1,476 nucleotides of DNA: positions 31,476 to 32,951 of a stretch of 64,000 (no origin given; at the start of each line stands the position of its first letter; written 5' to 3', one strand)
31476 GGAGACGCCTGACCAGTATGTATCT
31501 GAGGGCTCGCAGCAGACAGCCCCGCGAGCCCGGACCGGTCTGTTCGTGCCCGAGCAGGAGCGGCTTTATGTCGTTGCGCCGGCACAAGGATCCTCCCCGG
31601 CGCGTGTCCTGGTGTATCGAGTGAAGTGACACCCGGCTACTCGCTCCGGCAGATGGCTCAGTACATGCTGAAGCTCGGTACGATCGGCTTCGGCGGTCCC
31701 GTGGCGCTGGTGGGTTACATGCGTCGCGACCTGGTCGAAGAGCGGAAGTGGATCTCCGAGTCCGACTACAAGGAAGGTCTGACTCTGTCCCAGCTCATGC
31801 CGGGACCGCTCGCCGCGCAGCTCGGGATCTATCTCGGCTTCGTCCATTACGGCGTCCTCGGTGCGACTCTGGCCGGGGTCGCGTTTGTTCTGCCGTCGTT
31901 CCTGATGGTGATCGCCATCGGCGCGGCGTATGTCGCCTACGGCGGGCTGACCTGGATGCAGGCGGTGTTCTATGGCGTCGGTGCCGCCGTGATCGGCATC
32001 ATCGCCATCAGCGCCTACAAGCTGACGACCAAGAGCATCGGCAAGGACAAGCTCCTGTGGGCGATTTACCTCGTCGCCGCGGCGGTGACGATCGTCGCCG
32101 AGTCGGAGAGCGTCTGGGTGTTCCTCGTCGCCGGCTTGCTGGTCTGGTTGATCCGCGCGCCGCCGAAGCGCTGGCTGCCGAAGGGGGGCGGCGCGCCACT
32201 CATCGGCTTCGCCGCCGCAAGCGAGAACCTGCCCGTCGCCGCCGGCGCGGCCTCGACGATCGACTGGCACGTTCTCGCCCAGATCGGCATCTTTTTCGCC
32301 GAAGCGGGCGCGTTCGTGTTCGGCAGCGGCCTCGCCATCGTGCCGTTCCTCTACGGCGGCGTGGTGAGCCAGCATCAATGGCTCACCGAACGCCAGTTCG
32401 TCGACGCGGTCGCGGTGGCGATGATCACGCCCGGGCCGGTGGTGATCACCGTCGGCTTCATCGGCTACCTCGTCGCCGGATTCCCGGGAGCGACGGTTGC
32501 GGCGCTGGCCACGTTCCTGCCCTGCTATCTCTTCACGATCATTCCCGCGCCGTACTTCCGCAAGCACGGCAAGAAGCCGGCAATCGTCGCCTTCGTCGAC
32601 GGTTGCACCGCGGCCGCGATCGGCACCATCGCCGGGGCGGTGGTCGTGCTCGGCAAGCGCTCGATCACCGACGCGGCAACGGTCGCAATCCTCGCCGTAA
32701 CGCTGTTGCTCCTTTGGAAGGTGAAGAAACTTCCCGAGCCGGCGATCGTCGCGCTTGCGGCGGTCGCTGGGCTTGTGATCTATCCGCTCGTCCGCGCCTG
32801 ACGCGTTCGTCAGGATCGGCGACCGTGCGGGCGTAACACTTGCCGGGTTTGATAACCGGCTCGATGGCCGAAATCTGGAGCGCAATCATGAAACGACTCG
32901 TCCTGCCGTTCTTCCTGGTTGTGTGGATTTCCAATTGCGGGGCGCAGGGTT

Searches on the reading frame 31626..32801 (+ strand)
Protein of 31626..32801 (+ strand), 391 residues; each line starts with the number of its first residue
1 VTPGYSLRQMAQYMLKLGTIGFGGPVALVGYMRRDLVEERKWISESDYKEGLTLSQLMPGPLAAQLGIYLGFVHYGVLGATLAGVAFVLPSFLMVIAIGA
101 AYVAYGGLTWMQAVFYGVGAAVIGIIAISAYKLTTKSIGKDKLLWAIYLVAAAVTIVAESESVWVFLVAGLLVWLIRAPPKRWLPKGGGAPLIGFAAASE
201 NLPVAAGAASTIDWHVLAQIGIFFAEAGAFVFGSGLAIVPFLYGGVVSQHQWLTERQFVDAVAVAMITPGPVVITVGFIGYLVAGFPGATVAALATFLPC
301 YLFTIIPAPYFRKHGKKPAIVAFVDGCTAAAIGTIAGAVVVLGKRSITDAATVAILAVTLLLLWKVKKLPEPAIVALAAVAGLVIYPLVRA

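Call 3: search_protein_families(library=pfam, proteins=[window:31626-32801:+], max_evalue=0.01)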
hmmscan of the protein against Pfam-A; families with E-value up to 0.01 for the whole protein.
window:31626-32801:+ (391 aa): 1 family
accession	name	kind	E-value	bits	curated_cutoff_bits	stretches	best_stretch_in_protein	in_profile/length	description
PF02417.20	Chromate_transp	-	1.8e-78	262.7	28.6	2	9-173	2-165/166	Chromate transporter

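Call 4: search_protein_families(library=ncbifam, proteins=[window:31626-32801:+], max_evalue=0.01)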
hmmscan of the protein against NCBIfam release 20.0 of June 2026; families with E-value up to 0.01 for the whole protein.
window:31626-32801:+ (391 aa): 3 families
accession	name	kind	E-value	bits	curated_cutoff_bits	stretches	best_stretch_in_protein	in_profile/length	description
TIGR00937.1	2A51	subfamily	1.5e-125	419.6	171.7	1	15-382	2-368/368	chromate efflux transporter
NF053759.1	ChrTpChrBBac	equivalog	8.3e-27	94.1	250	2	8-157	2-156/180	chromate efflux transporter ChrB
NF053760.1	ChrTpChrABac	equivalog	3.5e-24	86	250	2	223-385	9-175/178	chromate efflux transporter ChrA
